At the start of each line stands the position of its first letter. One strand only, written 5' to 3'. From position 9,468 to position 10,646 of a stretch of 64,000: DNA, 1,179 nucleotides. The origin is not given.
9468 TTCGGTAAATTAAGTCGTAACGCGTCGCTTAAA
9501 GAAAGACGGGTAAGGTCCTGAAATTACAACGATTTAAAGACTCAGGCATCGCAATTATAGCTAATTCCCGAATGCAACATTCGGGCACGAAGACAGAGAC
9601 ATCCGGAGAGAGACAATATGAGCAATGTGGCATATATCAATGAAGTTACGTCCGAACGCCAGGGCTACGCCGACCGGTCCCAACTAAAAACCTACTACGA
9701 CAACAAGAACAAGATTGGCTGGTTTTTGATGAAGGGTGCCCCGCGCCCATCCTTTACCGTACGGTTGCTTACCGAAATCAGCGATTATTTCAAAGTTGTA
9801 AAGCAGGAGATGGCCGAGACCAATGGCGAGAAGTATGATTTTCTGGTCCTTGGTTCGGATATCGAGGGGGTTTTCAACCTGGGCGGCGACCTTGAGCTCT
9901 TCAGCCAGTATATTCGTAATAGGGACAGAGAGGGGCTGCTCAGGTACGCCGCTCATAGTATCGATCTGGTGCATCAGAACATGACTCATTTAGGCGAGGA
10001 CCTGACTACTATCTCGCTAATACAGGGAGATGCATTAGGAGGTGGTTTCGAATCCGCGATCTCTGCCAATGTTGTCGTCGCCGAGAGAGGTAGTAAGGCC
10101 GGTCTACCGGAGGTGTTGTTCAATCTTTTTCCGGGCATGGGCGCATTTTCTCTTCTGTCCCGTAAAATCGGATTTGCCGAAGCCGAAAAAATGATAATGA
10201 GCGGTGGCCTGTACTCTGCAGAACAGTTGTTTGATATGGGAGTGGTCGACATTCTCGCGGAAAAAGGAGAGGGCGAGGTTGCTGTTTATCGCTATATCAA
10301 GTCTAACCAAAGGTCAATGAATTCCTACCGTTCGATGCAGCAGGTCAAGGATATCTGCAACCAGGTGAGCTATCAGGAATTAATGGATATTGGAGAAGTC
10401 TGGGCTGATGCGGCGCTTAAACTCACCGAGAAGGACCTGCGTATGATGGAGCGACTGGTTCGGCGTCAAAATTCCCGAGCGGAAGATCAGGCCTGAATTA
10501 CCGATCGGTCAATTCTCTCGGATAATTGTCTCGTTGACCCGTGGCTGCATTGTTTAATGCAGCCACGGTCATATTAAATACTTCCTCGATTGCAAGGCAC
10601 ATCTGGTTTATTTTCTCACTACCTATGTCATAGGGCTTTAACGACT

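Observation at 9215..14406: Compact low-GC DSF quorum-sensing cassette (rpfF, convergent with rpfC-rpfG) inserted between the isc operon and a DUF192 gene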

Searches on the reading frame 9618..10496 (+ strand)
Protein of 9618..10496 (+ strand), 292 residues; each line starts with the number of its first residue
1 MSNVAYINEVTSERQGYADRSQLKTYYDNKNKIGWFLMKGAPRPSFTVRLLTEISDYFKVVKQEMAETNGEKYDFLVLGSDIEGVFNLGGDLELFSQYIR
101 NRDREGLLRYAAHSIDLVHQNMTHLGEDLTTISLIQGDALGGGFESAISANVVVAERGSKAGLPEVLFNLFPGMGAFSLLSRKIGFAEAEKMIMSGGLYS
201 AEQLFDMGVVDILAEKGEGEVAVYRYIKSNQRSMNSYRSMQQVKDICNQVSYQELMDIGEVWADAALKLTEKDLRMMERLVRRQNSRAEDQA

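Call 5: search_protein_families(library=pfam, proteins=[window:9618-10496:+])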
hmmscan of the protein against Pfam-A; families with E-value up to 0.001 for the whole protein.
window:9618-10496:+ (292 aa): 2 families
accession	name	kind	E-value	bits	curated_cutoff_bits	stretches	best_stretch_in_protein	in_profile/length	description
PF00378.25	ECH_1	-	2e-20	73.6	27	1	46-249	20-207/251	Enoyl-CoA hydratase/isomerase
PF16113.10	ECH_2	-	5e-08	33.3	27.2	1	70-245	33-197/335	Enoyl-CoA hydratase/isomerase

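Call 6: search_protein_families(library=ncbifam, proteins=[window:9618-10496:+])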
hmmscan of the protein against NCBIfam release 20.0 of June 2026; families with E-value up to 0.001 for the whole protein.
window:9618-10496:+ (292 aa): 52 families (the best 25 are shown)
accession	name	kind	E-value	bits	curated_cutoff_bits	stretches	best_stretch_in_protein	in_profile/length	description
NF006452.0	PRK08788.1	equivalog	8e-113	376.4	177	1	13-291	10-287/291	crotonase/enoyl-CoA hydratase family protein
NF053515.1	SgnlFctrSynRpfF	equivalog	6e-76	255.3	550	1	38-290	36-286/288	diffusible signal factor synthase RpfF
NF008727.0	PRK11730.1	equivalog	1.1e-17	63.6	870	1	76-255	55-229/717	fatty acid oxidation complex subunit alpha FadB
NF006566.0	PRK09076.1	subfamily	1.4e-16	60.9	286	1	32-249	14-216/260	enoyl-CoA hydratase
NF050134.1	TdecoylIsomFabM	equivalog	2.7e-16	59.8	400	1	44-244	24-215/261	trans-2-decenoyl-ACP isomerase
NF005803.0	PRK07658.1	equivalog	3.5e-15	56.1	313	1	35-217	14-183/257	enoyl-CoA hydratase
NF005575.0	PRK07260.1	equivalog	9.2e-15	54.7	335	1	72-244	48-217/263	enoyl-CoA hydratase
TIGR02437.1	FadB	equivalog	9.4e-15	54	933.55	1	76-244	55-218/714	fatty acid oxidation complex subunit alpha FadB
NF005804.0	PRK07659.1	equivalog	9.5e-15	54.8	311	1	61-265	38-232/260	enoyl-CoA hydratase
NF006007.0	PRK08138.1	subfamily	1.2e-14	54.4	355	1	120-246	85-214/261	enoyl-CoA hydratase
NF008363.0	PRK11154.1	equivalog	3.8e-14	51.8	869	1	58-225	39-201/708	fatty acid oxidation complex subunit alpha FadJ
NF006100.0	PRK08252.1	subfamily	8e-14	51.8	282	1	131-220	94-183/254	crotonase/enoyl-CoA hydratase family protein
NF051848.1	EnCoAHydtEchA19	equivalog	8.6e-14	51.7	400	1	84-218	55-185/258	enoyl-CoA hydratase EchA19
NF046063.1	oxepin_alt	equivalog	8.6e-14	51.6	300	1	77-255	49-220/254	oxepin-CoA hydrolase, alternative type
NF042430.2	EnCoAhydt_DpgD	equivalog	5.1e-13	49.1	400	1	132-247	99-212/258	enoyl-CoA-hydratase DpgD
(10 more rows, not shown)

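Call 7: search_solved_structures(query=window:9618-10496:+, show_alignments=3)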
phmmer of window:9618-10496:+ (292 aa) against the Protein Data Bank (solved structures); distinct sequences matched with E-value up to 0.001: 103 (the best 60 are shown).
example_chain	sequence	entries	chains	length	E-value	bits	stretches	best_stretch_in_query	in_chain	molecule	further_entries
7zq7_A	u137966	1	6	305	1e-61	212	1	40-290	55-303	Crotonase/enoyl-CoA hydratase family protein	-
3m6m_A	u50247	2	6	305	2.7e-61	210.6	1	42-288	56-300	RpfF protein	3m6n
6dgn_A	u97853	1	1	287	1.1e-57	198.8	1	19-288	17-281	RpfF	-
5fus_A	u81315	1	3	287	9.6e-57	195.7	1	19-288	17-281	Putative enoyl CoA hydratase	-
9ula_A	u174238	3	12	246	6.4e-13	52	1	70-214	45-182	Enoyl-CoA hydratase/isomerase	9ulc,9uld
28bq_A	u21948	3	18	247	6.5e-13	52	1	70-214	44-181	Enoyl-CoA hydratase/isomerase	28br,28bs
7eum_C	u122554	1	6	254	6.9e-13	51.9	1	70-214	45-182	Enoyl-CoA hydratase/isomerase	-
1hzd_A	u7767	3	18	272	2.6e-11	46.7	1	69-226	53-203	AU-BINDING PROTEIN/ENOYL-COA HYDRATASE | Methylglutaconyl-CoA hydratase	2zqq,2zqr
5kjp_A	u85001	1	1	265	3.4e-11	46.3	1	131-219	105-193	Enoyl-CoA hydratase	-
6ldz_A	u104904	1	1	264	3.4e-11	46.3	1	131-219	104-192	Probable enoyl-CoA hydratase EchA1 (Enoyl hydrase) (Unsaturated acyl-CoA hydratase) (Croto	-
4fzw_A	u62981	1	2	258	6.4e-11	45.4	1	131-213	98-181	2,3-dehydroadipyl-CoA hydratase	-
3qxi_A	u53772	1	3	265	1.1e-10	44.7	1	131-219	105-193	Enoyl-CoA hydratase EchA1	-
5wyb_B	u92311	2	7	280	1.5e-10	44.3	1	73-223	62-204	Probable enoyl-CoA hydratase/isomerase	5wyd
2x58_A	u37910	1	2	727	3e-10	43.3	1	132-223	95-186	PEROXISOMAL BIFUNCTIONAL ENZYME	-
3zw8_A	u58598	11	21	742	3.1e-10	43.2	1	132-223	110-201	PEROXISOMAL BIFUNCTIONAL ENZYME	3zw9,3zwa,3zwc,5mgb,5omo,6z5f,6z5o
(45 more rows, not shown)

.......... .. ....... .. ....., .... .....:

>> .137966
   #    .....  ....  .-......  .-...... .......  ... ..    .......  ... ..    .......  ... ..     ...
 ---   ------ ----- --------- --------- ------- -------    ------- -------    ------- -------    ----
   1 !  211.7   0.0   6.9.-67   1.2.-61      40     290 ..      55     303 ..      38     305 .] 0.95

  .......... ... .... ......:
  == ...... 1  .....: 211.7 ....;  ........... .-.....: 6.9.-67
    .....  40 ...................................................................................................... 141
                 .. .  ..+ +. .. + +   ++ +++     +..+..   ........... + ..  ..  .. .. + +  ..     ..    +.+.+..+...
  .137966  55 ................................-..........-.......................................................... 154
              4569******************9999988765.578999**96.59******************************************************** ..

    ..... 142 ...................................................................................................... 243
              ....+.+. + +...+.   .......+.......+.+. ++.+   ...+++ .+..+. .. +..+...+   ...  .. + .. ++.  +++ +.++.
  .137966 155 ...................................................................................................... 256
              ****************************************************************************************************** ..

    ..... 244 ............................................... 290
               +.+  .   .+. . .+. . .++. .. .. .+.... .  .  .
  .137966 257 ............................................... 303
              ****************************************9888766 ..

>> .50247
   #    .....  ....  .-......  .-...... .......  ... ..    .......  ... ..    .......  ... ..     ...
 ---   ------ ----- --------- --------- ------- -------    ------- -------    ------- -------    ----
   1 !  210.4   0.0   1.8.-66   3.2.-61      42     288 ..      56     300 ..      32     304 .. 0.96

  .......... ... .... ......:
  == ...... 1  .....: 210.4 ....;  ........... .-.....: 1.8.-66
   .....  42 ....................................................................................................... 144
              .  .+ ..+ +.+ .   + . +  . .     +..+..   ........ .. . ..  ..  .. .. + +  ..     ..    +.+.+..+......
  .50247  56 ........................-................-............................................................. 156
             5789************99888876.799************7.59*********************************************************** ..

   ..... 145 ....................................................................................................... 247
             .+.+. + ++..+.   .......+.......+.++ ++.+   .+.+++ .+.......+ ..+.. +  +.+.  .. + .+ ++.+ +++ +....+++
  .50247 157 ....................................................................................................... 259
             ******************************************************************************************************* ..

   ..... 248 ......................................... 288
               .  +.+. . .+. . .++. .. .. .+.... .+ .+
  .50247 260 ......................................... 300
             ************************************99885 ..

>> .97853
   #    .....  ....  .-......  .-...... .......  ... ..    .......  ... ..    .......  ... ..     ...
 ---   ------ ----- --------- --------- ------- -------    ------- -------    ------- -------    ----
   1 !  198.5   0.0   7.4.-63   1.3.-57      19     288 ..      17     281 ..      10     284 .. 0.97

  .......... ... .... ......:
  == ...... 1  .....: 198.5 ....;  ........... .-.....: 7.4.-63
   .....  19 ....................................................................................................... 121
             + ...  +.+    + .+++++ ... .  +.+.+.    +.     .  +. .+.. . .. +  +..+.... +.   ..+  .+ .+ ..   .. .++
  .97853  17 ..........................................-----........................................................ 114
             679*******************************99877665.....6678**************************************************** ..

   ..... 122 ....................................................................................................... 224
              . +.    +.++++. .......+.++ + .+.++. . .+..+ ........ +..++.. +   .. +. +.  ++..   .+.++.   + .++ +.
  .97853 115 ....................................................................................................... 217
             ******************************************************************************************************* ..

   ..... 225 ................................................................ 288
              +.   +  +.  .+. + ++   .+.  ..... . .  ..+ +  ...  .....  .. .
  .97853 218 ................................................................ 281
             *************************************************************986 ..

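Call 11: find_encoding_contigs(protein=window:9618-10496:+, flank=10000, max_places=6)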
Protein window:9618-10496:+ (292 aa): no gene with exactly this product is on record in the collection.

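Call 12: find_homologous_proteins(query=window:9618-10496:+)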
Query window:9618-10496:+ (292 aa): 7996 proteins with E <= 0.001 among 8000 candidates; the best 120 are listed.
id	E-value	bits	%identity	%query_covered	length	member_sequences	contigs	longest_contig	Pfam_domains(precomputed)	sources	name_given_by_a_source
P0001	2.1e-187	639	100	100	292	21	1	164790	PF00378.26,PF16113.11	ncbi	-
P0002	2.8e-168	576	89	99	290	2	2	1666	PF00378.26,PF16113.11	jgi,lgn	-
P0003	9.1e-166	568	87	100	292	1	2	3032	PF00378.26,PF16113.11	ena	-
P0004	4.5e-165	566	87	100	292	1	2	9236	PF00378.26,PF16113.11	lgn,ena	-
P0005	3.7e-163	559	85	100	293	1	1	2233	PF00378.26,PF16113.11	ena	-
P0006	3.9e-163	559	85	100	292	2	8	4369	PF00378.26,PF16113.11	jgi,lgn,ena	-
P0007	4.1e-163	559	86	100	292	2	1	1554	PF00378.26,PF16113.11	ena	-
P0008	7.0e-163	559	86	100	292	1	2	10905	PF00378.26,PF16113.11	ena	-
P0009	3.0e-159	547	84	98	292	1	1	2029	PF00378.26,PF16113.11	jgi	jgi:DSF synthase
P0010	3.5e-159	546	84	99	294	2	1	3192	PF00378.26,PF16113.11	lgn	-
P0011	4.8e-159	546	85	99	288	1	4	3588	PF00378.26,PF16113.11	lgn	-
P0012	5.3e-159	546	85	99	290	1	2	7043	PF00378.26,PF16113.11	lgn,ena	-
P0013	6.2e-159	546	83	99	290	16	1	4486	PF00378.26,PF16113.11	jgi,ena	-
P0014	9.7e-159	545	89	100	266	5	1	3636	PF00378.26,PF16113.11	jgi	jgi:DSF synthase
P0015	1.5e-157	541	83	100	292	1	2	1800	PF00378.26,PF16113.11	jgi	-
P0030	1.4e-153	528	80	100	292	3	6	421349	PF00378.26,PF16113.11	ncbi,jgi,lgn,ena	-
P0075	6.6e-149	513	78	100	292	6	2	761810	PF00378.26,PF16113.11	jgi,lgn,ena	-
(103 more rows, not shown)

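Call 13: find_encoding_contigs(protein=P0001, flank=10000, max_places=3)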
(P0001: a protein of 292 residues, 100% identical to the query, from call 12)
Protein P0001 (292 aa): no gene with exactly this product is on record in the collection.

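Call 14: find_encoding_contigs(protein=P0030, flank=10000, max_places=3)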
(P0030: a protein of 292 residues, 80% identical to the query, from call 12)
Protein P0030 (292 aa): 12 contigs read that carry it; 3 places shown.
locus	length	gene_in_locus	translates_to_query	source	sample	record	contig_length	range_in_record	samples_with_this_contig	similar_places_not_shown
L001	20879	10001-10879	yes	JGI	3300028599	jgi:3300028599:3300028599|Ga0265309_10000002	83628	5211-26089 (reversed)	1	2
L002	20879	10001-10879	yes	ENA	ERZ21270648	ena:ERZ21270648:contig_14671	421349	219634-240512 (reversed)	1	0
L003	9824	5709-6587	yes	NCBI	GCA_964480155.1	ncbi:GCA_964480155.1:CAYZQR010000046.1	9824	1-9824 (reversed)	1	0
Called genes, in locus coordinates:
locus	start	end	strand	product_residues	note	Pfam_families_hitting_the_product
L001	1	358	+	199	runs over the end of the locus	PF01726:LexA_DNA_bind, PF00717:Peptidase_S24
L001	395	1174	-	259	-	PF00459:Inositol_P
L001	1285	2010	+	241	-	PF00588:SpoU_methylase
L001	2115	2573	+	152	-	-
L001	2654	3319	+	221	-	PF00072:Response_reg, PF00486:Trans_reg_C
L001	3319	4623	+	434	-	PF00672:HAMP, PF00512:HisKA, PF02518:HATPase_c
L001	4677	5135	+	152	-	PF02082:Rrf2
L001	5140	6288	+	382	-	PF00155:Aminotran_1_2 (weak), PF00266:Aminotran_5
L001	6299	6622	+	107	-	PF01521:Fe-S_biosyn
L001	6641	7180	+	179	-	PF00226:DnaJ (faint), PF07743:HSCB_C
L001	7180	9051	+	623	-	PF00012:HSP70, PF06723:MreB_Mbl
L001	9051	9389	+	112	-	PF00111:Fer2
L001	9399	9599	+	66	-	PF04384:Fe-S_assembly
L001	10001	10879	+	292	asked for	PF00378:ECH_1, PF16113:ECH_2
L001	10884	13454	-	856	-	PF00512:HisKA, PF02518:HATPase_c, PF23198:PDE8A_N (faint), PF00072:Response_reg, PF01627:Hpt (weak)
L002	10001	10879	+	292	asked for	PF00378:ECH_1, PF16113:ECH_2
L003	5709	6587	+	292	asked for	PF00378:ECH_1, PF16113:ECH_2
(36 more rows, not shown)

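Call 15: find_encoding_contigs(protein=P0075, flank=10000, max_places=3)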
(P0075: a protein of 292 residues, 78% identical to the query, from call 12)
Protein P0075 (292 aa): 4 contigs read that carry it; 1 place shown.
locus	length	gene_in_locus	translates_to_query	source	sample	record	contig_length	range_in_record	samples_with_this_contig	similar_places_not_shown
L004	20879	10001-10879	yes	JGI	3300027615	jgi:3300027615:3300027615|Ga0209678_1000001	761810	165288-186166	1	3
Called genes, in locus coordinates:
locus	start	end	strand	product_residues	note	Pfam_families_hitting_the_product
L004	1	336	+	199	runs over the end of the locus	PF01726:LexA_DNA_bind, PF00717:Peptidase_S24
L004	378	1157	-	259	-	PF00459:Inositol_P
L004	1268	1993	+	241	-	PF00588:SpoU_methylase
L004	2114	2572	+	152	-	-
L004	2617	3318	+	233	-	PF00072:Response_reg, PF00486:Trans_reg_C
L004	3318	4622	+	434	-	PF00672:HAMP, PF00512:HisKA, PF02518:HATPase_c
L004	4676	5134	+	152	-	PF02082:Rrf2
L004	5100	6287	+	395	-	PF00155:Aminotran_1_2 (weak), PF00266:Aminotran_5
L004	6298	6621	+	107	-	PF01521:Fe-S_biosyn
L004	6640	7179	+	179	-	PF07743:HSCB_C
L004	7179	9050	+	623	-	PF00012:HSP70, PF06723:MreB_Mbl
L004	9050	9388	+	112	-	PF00111:Fer2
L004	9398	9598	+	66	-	PF04384:Fe-S_assembly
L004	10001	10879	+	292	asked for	PF00378:ECH_1, PF16113:ECH_2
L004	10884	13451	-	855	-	PF00512:HisKA, PF02518:HATPase_c, PF00072:Response_reg, PF01627:Hpt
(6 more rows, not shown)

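Call 17: find_related_loci(query=window:9618-10496:+, collection=genome_contigs, flank=10000)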
Query window:9618-10496:+ (292 aa) in genome_contigs; peptide patterns used: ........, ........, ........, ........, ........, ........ (x = any residue, [..] = any of these).
128 stretches matched a pattern; 24 encode a relative of the query (tblastn E <= 1e-3); 24 distinct loci.
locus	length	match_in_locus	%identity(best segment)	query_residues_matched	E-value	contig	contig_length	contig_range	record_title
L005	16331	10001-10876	98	1-292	0e+0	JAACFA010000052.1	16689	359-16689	MAG: Gammaproteobacteria bacterium isolate bin.4 scaffold_2327, whole genome shotgun sequence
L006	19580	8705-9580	90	1-292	0e+0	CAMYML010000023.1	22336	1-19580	MAG: uncultured Gammaproteobacteria bacterium isolate FO_M_Gamma_012 genome assembly, contig: scaffold_1558, whole genom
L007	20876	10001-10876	90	1-292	0e+0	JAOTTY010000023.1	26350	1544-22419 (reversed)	MAG: Gammaproteobacteria bacterium isolate 13_July_SF_Bin35 13_July_SF_Bin35_scaffold_528_c1, whole genome shotgun seque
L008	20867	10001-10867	80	1-289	3e-162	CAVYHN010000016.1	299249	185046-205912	MAG: uncultured Gammaproteobacteria bacterium isolate MFD03551.bin.2.49 genome assembly, contig: contig_26283, whole gen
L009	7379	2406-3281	78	1-292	6e-160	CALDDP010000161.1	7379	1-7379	MAG: uncultured Gammaproteobacteria bacterium isolate N1_Bin_MAXBIN__089_1 genome assembly, contig: c_000002349794, whol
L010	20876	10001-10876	76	1-292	6e-156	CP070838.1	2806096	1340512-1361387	MAG: Thiotrichales bacterium isolate bin102 chromosome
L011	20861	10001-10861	76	1-287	3e-155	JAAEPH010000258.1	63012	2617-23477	MAG: Gammaproteobacteria bacterium isolate Cli_6 CliG_CONTIG1173708, whole genome shotgun sequence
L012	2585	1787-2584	81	1-266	3e-159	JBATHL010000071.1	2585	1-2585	MAG: Gammaproteobacteria bacterium isolate MFD10361_ilm_asm_bin2 k127_24096, whole genome shotgun sequence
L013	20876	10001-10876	62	1-289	1e-125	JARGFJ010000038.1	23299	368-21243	MAG: Gammaproteobacteria bacterium isolate C14-03 NODE_38_length_23299_cov_20.829257, whole genome shotgun sequence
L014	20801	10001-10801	66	21-287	9e-125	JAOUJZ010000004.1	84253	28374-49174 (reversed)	MAG: Gammaproteobacteria bacterium isolate 8_1_Jan_SF_Bin31 8_1_Jan_SF_Bin31_scaffold_101_c1, whole genome shotgun seque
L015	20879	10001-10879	61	1-290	2e-124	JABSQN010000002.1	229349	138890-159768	MAG: Piscirickettsiaceae bacterium isolate DT_61 DT-Methylophagaceae-2_scaffold_2, whole genome shotgun sequence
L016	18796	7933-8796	61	1-287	6e-123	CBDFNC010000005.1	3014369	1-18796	MAG: Psychromonadaceae bacterium isolate 2158fd4e-c09c-4043-89e0-af5145698810 genome assembly, contig: contig_5, whole g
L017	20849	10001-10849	57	1-286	9e-113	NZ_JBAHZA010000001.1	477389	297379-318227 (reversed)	Psychromonas arctica strain 14N.309.X.SLOW.A.F1 NODE_1, whole genome shotgun sequence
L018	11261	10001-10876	57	1-290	4e-96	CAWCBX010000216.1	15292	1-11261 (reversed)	MAG: uncultured Gammaproteobacteria bacterium isolate MFD03551.bin.3.55 genome assembly, contig: contig_97449, whole gen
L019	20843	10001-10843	51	1-287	6e-92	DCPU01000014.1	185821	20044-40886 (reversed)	MAG TPA_asm: Mariprofundus sp. UBA1536 UBA1536_contig_52, whole genome shotgun sequence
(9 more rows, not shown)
